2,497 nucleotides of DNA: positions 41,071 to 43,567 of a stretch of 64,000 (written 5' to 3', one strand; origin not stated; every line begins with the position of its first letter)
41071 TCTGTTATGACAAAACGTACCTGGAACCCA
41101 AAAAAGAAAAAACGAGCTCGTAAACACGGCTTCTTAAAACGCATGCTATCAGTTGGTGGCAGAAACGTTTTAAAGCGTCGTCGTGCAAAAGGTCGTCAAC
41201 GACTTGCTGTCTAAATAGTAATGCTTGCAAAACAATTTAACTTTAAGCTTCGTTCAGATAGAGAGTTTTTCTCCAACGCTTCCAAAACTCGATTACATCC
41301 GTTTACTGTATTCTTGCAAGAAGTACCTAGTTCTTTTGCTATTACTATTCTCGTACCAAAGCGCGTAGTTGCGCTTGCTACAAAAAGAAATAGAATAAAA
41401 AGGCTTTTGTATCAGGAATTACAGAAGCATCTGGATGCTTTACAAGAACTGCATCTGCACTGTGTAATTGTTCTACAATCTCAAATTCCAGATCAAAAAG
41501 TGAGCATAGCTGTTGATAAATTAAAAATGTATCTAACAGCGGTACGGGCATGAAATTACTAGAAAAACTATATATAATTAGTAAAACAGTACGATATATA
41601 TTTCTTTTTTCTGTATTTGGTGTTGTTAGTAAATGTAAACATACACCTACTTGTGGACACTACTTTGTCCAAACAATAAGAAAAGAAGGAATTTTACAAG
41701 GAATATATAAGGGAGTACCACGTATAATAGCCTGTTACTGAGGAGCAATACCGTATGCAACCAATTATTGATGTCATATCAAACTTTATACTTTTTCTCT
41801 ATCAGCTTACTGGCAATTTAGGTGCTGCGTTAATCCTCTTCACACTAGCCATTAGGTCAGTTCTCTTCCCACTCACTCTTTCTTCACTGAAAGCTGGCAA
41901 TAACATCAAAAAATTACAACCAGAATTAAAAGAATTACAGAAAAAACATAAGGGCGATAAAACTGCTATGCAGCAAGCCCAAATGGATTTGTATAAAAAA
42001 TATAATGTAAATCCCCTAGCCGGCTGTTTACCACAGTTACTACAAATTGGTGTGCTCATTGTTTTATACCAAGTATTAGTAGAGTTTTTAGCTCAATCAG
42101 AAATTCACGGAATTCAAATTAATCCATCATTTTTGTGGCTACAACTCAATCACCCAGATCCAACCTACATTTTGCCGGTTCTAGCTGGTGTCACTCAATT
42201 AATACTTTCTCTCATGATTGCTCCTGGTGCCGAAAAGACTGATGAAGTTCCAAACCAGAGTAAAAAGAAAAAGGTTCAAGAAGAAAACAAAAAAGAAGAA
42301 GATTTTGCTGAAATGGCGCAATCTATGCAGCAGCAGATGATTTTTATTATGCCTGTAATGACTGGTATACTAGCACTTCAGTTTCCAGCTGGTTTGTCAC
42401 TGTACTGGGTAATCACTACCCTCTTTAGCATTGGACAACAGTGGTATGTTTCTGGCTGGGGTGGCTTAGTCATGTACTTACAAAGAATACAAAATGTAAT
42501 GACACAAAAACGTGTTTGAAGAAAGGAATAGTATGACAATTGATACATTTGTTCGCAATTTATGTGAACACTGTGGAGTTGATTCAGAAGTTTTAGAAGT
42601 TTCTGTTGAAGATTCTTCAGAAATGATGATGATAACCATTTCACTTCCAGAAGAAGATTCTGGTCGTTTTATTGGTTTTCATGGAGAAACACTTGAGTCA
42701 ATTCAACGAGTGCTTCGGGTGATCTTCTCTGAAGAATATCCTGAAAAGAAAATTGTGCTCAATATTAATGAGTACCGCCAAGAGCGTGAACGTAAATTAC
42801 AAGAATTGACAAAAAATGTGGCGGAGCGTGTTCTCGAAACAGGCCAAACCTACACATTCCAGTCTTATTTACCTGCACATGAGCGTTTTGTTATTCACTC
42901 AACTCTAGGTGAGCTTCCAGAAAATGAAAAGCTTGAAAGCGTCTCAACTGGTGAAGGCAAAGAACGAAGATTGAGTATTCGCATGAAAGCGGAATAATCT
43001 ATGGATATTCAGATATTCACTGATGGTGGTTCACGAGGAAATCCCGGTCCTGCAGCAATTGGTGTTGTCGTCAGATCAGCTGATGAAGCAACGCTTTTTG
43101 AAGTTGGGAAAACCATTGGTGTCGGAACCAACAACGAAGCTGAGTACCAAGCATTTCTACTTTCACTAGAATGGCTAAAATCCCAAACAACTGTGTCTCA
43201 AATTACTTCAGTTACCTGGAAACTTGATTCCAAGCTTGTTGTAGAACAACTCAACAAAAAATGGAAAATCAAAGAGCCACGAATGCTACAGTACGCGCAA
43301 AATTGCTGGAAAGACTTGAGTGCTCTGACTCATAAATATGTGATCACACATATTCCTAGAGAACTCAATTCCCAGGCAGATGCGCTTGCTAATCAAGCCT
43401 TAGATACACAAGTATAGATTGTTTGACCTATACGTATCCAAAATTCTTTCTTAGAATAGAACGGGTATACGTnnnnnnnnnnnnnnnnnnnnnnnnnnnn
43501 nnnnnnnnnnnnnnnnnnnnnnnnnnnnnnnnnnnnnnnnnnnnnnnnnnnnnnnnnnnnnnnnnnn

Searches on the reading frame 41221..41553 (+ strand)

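Call 63: search_protein_families(library=pfam, proteins=[window:41221-41553:+], max_evalue=0.01)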
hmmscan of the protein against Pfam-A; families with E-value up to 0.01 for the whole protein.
window:41221-41553:+ (110 aa): 1 family
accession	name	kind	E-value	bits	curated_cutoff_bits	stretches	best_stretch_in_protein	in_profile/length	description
PF00825.24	Ribonuclease_P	-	3.5e-10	40.3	22.3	1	15-105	15-105/109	Ribonuclease P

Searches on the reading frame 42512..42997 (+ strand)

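Call 63: search_protein_families(library=pfam, proteins=[window:42512-42997:+], max_evalue=0.01)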
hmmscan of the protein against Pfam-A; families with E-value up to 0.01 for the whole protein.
window:42512-42997:+ (161 aa): 2 families
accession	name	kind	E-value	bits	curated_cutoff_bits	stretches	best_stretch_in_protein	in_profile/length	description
PF01424.28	R3H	-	2e-11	44.2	26.8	1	95-157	2-59/60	R3H domain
PF13083.13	KH_KhpA-B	-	3.1e-08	33.9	32.1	1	13-75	3-65/73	KhpA/KhpB, KH domain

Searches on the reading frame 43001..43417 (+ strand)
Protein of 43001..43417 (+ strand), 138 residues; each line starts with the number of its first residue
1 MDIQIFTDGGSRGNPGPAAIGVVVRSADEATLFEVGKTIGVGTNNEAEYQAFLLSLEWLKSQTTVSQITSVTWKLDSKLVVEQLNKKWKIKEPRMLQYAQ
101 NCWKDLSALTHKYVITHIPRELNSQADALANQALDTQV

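Call 63: search_protein_families(library=pfam, proteins=[window:43001-43417:+], max_evalue=0.01)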
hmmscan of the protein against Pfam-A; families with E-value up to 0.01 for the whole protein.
window:43001-43417:+ (138 aa): 2 families
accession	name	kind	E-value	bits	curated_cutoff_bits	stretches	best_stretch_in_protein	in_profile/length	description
PF13456.12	RVT_3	-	3.7e-17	62.8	21.6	1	7-133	2-123/123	Reverse transcriptase-like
PF00075.30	RNase_H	-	8.8e-12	45.8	25.8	1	3-134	4-140/141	RNase H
